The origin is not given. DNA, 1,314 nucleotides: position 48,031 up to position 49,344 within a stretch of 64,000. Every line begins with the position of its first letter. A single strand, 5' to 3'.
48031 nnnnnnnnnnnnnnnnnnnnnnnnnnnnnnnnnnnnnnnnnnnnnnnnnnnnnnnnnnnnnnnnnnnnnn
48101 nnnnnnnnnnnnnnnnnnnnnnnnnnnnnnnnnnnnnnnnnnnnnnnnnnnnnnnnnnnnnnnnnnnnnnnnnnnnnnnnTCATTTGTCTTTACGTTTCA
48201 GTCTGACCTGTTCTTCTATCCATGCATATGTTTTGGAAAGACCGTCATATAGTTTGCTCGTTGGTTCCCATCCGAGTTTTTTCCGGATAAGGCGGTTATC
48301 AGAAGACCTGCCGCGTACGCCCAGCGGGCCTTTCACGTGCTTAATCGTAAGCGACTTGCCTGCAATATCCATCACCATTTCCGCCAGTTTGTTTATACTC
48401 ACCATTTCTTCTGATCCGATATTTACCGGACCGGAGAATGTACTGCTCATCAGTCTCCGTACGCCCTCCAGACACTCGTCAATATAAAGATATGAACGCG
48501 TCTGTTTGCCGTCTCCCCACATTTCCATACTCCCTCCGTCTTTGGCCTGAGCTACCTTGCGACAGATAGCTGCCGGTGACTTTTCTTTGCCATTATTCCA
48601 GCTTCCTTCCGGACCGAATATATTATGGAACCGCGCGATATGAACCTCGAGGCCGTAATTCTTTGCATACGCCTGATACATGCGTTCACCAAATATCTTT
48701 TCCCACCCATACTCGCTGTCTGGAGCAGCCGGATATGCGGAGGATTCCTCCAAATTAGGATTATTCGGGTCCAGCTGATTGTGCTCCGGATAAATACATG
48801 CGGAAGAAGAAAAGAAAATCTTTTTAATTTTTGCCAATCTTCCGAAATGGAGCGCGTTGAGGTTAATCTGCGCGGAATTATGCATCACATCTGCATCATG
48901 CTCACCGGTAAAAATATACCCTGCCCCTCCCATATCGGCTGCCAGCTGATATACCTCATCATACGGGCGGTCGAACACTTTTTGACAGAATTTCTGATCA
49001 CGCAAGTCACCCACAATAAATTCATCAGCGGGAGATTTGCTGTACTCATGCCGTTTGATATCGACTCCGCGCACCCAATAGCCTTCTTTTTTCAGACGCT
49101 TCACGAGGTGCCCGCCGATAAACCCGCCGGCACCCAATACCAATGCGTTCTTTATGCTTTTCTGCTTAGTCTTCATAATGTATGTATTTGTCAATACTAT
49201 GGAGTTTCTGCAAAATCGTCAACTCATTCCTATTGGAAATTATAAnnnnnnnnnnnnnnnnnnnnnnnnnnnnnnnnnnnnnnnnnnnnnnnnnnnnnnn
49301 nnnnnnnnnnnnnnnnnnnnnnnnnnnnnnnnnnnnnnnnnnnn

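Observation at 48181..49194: Bacterial GDP-mannose 3,5-epimerase homologue (GDP-L-galactose/GDP-L-gulose formation)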

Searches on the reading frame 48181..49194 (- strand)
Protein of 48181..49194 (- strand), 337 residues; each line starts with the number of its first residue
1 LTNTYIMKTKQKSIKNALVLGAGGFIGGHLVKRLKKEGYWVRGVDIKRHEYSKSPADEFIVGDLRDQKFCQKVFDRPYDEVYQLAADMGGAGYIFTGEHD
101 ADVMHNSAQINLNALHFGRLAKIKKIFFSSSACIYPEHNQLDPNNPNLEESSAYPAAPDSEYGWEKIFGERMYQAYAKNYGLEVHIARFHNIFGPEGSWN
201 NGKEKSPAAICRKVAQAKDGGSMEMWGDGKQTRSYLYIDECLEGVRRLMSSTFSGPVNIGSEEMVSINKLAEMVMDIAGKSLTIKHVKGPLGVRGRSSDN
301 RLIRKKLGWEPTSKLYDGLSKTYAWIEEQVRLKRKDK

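Call 3: search_protein_families(library=pfam, proteins=[window:48181-49194:-])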
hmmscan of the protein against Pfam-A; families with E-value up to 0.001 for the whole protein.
window:48181-49194:- (337 aa): 4 families
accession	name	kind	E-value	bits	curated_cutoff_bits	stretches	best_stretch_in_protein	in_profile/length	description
PF01370.27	Epimerase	-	5e-44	150.9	20.9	1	17-260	1-240/240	NAD dependent epimerase/dehydratase family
PF16363.11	GDP_Man_Dehyd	-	3.6e-27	96.1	27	1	18-321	1-331/332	GDP-mannose 4,6 dehydratase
PF01073.25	3Beta_HSD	-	5.6e-06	26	22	1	18-172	1-156/280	3-beta hydroxysteroid dehydrogenase/isomerase family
PF07993.18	NAD_binding_4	-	4e-05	23.3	20.1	0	120-209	122-225/258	Male sterility protein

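Call 4: search_protein_families(library=ncbifam, proteins=[window:48181-49194:-])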
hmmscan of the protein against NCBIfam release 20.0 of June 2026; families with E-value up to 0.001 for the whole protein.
window:48181-49194:- (337 aa): 23 families
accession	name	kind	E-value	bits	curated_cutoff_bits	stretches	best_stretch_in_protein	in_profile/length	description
NF047922.1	GDPFucSynFcl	equivalog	1.6e-32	113.2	500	1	18-328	6-303/308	GDP-L-fucose synthase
TIGR01181.1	dTDP_gluc_dehyt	equivalog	4.8e-22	78.5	365.1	1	17-329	2-314/321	dTDP-glucose 4,6-dehydratase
TIGR01179.1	galE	equivalog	1.1e-21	77.1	262.3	1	18-329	3-328/332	UDP-glucose 4-epimerase GalE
TIGR04180.1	EDH_00030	hypoth_equivalog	7.7e-21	74.4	475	1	18-289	2-267/297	NAD-dependent 4,6-dehydratase LegB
TIGR02197.1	heptose_epim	equivalog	5.1e-19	68.6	274.6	1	18-296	2-278/316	ADP-glyceromanno-heptose 6-epimerase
NF008872.0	PRK11908.1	equivalog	6e-13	48.5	294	1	15-280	2-273/349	bifunctional UDP-4-keto-pentose/UDP-xylose synthase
NF005998.1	PRK08125.1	equivalog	8.1e-12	44.3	777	1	9-278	310-585/649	bifunctional UDP-4-amino-4-deoxy-L-arabinose formyltransferase/UDP-glucuronic acid oxidase ArnA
TIGR03466.1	HpnA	hypoth_equivalog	4.8e-10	38.8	367.65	1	16-186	2-164/327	hopanoid-associated sugar epimerase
NF011728.1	PRK15181.1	equivalog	1.7e-09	37.2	760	1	59-244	73-244/348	Vi polysaccharide biosynthesis UDP-N-acetylglucosaminuronic acid C-4 epimerase TviC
NF041015.1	UDPsulfquin_syn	equivalog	3.5e-08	32.8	575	1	58-291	69-326/384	UDP-sulfoquinovose synthase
TIGR01777.1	yfcH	hypoth_equivalog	4.9e-08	32.9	207.35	1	18-281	2-244/292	TIGR01777 family oxidoreductase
NF007490.0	PRK10084.1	subfamily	5.9e-08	32.1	649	1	136-326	143-334/361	dTDP-glucose 4,6-dehydratase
NF008360.0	PRK11150.1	equivalog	1.6e-07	30.8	452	1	18-296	3-271/310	ADP-glyceromanno-heptose 6-epimerase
NF007582.0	PRK10217.1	equivalog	2.6e-07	30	698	1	153-325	151-330/355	dTDP-glucose 4,6-dehydratase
NF007956.0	PRK10675.1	subfamily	3.7e-07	29.6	394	1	18-210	4-200/338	UDP-glucose 4-epimerase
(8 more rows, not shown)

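Call 5: search_solved_structures(query=window:48181-49194:-, show_alignments=2)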
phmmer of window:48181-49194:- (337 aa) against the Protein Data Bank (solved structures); distinct sequences matched with E-value up to 0.001: 106 (the best 60 are shown).
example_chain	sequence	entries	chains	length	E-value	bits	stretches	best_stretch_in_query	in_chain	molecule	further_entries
2c59_A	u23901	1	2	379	4.1e-100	338.5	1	18-333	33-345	GDP-MANNOSE-3', 5'-EPIMERASE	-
2c54_A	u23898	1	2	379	1.1e-99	337.1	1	18-333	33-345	GDP-MANNOSE-3', 5'-EPIMERASE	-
2c5a_A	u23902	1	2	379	1.5e-99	336.7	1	18-333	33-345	GDP-MANNOSE-3', 5'-EPIMERASE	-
2c5e_A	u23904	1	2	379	2.8e-99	335.8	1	18-333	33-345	GDP-MANNOSE-3', 5'-EPIMERASE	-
8sg0_A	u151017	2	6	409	1.3e-98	333.6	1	19-333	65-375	GDP-mannose 3,5-epimerase | GDP-mannose 3,5 epimerase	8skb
2b69_A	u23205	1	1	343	2.6e-29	105.7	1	3-331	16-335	UDP-glucuronate decarboxylase 1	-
4lk3_A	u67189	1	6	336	1.1e-28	103.6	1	12-331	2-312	UDP-glucuronic acid decarboxylase 1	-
4gll_A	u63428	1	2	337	1.6e-28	103.1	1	11-331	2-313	UDP-glucuronic acid decarboxylase 1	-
4m55_A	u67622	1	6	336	2.1e-28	102.7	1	12-331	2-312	UDP-glucuronic acid decarboxylase 1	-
8rdg_A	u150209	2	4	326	2.5e-26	95.9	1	17-328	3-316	SDR family NAD(P)-dependent oxidoreductase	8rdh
8rdi_A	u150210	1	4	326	8.8e-26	94.1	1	17-328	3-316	SDR family NAD(P)-dependent oxidoreductase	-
6wjb_A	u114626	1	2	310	5.1e-25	91.6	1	15-324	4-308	NAD-dependent epimerase/dehydratase family protein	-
7ll6_A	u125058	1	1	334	1.2e-24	90.4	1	81-329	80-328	GDP-L-fucose synthase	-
8du0_A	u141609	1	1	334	3.2e-24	89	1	81-329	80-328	GDP-L-fucose synthase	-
6wj9_A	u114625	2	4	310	4.2e-24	88.6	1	15-324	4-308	NAD-dependent epimerase/dehydratase family protein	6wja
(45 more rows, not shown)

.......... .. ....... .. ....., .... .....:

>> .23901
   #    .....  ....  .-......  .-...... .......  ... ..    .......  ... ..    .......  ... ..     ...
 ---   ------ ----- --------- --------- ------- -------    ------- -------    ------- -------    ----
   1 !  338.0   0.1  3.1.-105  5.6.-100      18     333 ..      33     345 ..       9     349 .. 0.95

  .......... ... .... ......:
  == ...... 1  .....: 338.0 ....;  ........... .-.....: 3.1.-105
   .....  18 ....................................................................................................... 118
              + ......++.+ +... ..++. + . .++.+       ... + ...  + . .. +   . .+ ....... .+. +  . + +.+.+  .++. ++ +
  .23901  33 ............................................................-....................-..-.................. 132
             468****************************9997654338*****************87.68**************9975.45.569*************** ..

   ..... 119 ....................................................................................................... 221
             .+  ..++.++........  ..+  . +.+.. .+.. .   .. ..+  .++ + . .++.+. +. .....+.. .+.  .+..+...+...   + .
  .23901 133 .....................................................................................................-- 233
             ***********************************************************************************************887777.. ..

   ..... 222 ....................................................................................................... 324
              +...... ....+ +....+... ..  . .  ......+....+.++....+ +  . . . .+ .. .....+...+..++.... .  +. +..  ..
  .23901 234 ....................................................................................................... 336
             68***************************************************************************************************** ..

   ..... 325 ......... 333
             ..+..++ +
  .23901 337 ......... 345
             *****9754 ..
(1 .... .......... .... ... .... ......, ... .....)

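Call 10: find_homologous_proteins(query=window:48181-49194:-, max_evalue=1e-20)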
Query window:48181-49194:- (337 aa): 8000 proteins with E <= 1e-20 among 8000 candidates; the best 120 are listed.
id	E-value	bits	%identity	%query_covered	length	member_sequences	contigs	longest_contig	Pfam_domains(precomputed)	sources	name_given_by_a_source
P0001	2.8e-225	765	100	98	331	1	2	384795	PF16363.12,PF01073.26,PF01370.28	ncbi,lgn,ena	-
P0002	8.3e-216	734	95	98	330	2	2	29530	PF16363.12,PF01073.26,PF01370.28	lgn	-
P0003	4.0e-215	731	95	98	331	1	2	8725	PF16363.12,PF01073.26,PF01370.28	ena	-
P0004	2.0e-212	723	94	98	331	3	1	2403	PF16363.12,PF01073.26,PF01370.28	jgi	jgi:nucleoside-diphosphate-sugar epimerase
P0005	5.6e-204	695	90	98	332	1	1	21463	PF16363.12,PF01073.26,PF01370.28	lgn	-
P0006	8.3e-200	681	88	95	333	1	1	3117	PF16363.12,PF01073.26,PF01370.28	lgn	-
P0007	2.9e-199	679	88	95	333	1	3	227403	PF16363.12,PF01073.26,PF01370.28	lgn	-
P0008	6.7e-199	678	88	95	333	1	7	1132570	PF16363.12,PF01073.26,PF01370.28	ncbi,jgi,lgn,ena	-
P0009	2.7e-198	676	87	97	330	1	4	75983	PF16363.12,PF01073.26,PF01370.28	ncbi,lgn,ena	-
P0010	2.8e-198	676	88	95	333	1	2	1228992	PF16363.12,PF01073.26,PF01370.28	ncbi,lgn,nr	ncbi:NAD-dependent epimerase/dehydratase family protein [Patescibacteria group bacterium]|nr:NAD-dep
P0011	4.2e-198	676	88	95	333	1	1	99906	PF16363.12,PF01073.26,PF01370.28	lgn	-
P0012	6.1e-198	675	86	98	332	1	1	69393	PF16363.12,PF01073.26,PF01370.28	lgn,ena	-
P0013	8.7e-198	674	86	98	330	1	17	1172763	PF16363.12,PF01073.26,PF01370.28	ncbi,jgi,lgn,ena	jgi:nucleoside-diphosphate-sugar epimerase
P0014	1.7e-197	674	87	95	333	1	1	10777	PF16363.12,PF01073.26,PF01370.28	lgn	-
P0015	6.5e-197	672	86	98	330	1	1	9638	PF16363.12,PF01073.26,PF01370.28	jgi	-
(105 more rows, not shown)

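Call 27: find_encoding_contigs(protein=P0001, flank=6000, max_places=3)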
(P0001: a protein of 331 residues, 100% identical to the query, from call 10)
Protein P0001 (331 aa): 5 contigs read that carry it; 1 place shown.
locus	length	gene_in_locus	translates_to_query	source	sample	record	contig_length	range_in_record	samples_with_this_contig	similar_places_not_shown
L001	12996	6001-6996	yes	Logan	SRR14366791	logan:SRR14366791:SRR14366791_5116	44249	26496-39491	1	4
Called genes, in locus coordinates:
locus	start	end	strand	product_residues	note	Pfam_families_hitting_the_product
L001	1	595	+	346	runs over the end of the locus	PF00535:Glycos_transf_2, PF10111:Glyco_tranf_2_2 (weak), PF13641:Glyco_tranf_2_3, PF13704:Glyco_tranf_2_4 (faint)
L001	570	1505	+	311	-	PF04321:RmlD_sub_bind, PF01073:3Beta_HSD, PF01370:Epimerase, PF02719:Polysacc_synt_2, PF07993:NAD_binding_4 (faint), PF13460:NAD_binding_10 (weak), PF16363:GDP_Man_Dehyd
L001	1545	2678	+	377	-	PF00534:Glycos_transf_1, PF13692:Glyco_trans_1_4, PF13524:Glyco_trans_1_2 (weak), PF26337:Gtf3_C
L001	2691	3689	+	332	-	PF00106:adh_short (weak), PF01073:3Beta_HSD, PF01370:Epimerase, PF02719:Polysacc_synt_2, PF04321:RmlD_sub_bind, PF05368:NmrA, PF16363:GDP_Man_Dehyd, PF13460:NAD_binding_10, +2 more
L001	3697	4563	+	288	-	PF01073:3Beta_HSD, PF01370:Epimerase, PF02719:Polysacc_synt_2 (faint), PF04321:RmlD_sub_bind, PF05368:NmrA, PF13460:NAD_binding_10, PF16363:GDP_Man_Dehyd, PF07993:NAD_binding_4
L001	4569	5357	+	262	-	PF01209:Ubie_methyltran (weak), PF13489:Methyltransf_23, PF08241:Methyltransf_11, PF08242:Methyltransf_12 (weak), PF13649:Methyltransf_25, PF13847:Methyltransf_31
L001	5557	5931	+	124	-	PF00132:Hexapep (faint)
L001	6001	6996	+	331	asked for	PF01370:Epimerase, PF01073:3Beta_HSD (weak), PF16363:GDP_Man_Dehyd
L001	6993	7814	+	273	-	PF01370:Epimerase, PF16363:GDP_Man_Dehyd (faint)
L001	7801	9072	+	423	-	PF00534:Glycos_transf_1, PF13692:Glyco_trans_1_4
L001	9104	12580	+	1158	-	-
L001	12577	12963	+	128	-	-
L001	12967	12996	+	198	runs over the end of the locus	PF25087:GMPPB_C (faint), PF00132:Hexapep, PF14602:Hexapep_2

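Call 28: find_encoding_contigs(protein=P0010, flank=6000, max_places=3)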
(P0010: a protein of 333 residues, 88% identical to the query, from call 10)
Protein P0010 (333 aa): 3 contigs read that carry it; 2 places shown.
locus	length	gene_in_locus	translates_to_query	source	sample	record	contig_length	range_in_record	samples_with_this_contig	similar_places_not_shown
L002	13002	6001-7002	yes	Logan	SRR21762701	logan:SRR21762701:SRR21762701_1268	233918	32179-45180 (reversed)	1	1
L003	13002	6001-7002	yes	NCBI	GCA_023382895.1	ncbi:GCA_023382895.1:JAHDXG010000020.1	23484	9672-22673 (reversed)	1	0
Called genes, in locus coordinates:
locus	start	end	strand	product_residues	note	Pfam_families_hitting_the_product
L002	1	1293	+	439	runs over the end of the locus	PF13231:PMT_2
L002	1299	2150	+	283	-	PF13489:Methyltransf_23, PF08241:Methyltransf_11, PF08242:Methyltransf_12, PF13649:Methyltransf_25, PF13847:Methyltransf_31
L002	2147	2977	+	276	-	PF00535:Glycos_transf_2, PF10111:Glyco_tranf_2_2, PF13641:Glyco_tranf_2_3 (weak)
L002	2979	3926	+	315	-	PF01370:Epimerase, PF02719:Polysacc_synt_2 (weak), PF04321:RmlD_sub_bind (weak), PF01073:3Beta_HSD, PF13460:NAD_binding_10, PF16363:GDP_Man_Dehyd, PF07993:NAD_binding_4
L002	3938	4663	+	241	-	PF05148:Methyltransf_8 (weak), PF01209:Ubie_methyltran (faint), PF13489:Methyltransf_23, PF08241:Methyltransf_11, PF08242:Methyltransf_12 (weak), PF13649:Methyltransf_25, PF13847:Methyltransf_31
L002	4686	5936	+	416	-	PF00534:Glycos_transf_1, PF13692:Glyco_trans_1_4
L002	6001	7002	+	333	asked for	PF01073:3Beta_HSD (weak), PF01370:Epimerase, PF16363:GDP_Man_Dehyd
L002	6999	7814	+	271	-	PF01370:Epimerase, PF16363:GDP_Man_Dehyd (faint)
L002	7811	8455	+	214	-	PF13489:Methyltransf_23 (weak), PF13847:Methyltransf_31 (faint), PF08241:Methyltransf_11 (weak)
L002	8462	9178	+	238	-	PF08241:Methyltransf_11, PF13649:Methyltransf_25 (weak)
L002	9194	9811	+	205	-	PF25087:GMPPB_C (faint), PF00132:Hexapep, PF14602:Hexapep_2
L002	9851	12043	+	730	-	-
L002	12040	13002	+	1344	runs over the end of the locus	PF00657:Lipase_GDSL, PF13472:Lipase_GDSL_2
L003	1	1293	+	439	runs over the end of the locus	PF13231:PMT_2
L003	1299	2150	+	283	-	PF13489:Methyltransf_23, PF08241:Methyltransf_11, PF08242:Methyltransf_12, PF13649:Methyltransf_25, PF13847:Methyltransf_31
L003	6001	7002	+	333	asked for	PF01073:3Beta_HSD (weak), PF01370:Epimerase, PF16363:GDP_Man_Dehyd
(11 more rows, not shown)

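Call 29: find_encoding_contigs(protein=P0013, flank=6000, max_places=3)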
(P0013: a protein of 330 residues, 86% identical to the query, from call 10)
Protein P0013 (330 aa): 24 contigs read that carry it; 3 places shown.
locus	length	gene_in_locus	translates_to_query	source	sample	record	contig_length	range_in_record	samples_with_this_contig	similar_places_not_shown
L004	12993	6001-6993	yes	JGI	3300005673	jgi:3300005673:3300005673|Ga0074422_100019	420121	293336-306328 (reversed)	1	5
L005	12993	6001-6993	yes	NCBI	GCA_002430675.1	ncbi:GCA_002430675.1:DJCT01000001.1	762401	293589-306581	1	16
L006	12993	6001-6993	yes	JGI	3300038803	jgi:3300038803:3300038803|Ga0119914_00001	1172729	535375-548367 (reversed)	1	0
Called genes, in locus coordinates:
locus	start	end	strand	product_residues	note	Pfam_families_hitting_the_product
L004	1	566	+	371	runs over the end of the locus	PF13439:Glyco_transf_4, PF13579:Glyco_trans_4_4 (weak), PF20706:GT4-conflict (weak), PF00534:Glycos_transf_1, PF13692:Glyco_trans_1_4, PF13524:Glyco_trans_1_2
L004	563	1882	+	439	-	PF13231:PMT_2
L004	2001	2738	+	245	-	PF01209:Ubie_methyltran (faint), PF02353:CMAS (weak), PF13489:Methyltransf_23, PF13649:Methyltransf_25, PF13847:Methyltransf_31, PF08241:Methyltransf_11, PF08242:Methyltransf_12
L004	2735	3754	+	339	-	PF00535:Glycos_transf_2, PF13641:Glyco_tranf_2_3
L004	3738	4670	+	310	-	PF01073:3Beta_HSD, PF01370:Epimerase, PF04321:RmlD_sub_bind, PF16363:GDP_Man_Dehyd, PF07993:NAD_binding_4 (faint), PF02719:Polysacc_synt_2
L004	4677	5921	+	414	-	PF00534:Glycos_transf_1, PF13692:Glyco_trans_1_4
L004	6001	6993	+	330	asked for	PF01073:3Beta_HSD (weak), PF01370:Epimerase, PF16363:GDP_Man_Dehyd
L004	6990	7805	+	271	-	PF01370:Epimerase, PF16363:GDP_Man_Dehyd (faint)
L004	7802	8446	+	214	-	PF13489:Methyltransf_23 (weak), PF13847:Methyltransf_31 (weak), PF08241:Methyltransf_11, PF13649:Methyltransf_25 (weak)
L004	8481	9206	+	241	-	PF08241:Methyltransf_11, PF13649:Methyltransf_25 (weak)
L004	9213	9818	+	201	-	PF25087:GMPPB_C (faint), PF25084:LbH_EIF2B (faint), PF00132:Hexapep, PF14602:Hexapep_2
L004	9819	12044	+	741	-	-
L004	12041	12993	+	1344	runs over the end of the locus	PF00657:Lipase_GDSL, PF13472:Lipase_GDSL_2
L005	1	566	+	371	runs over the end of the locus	PF13439:Glyco_transf_4, PF13579:Glyco_trans_4_4 (weak), PF20706:GT4-conflict (weak), PF00534:Glycos_transf_1, PF13692:Glyco_trans_1_4, PF13524:Glyco_trans_1_2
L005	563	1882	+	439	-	PF13231:PMT_2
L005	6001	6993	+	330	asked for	PF01073:3Beta_HSD (weak), PF01370:Epimerase, PF16363:GDP_Man_Dehyd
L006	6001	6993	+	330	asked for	PF01073:3Beta_HSD (weak), PF01370:Epimerase, PF16363:GDP_Man_Dehyd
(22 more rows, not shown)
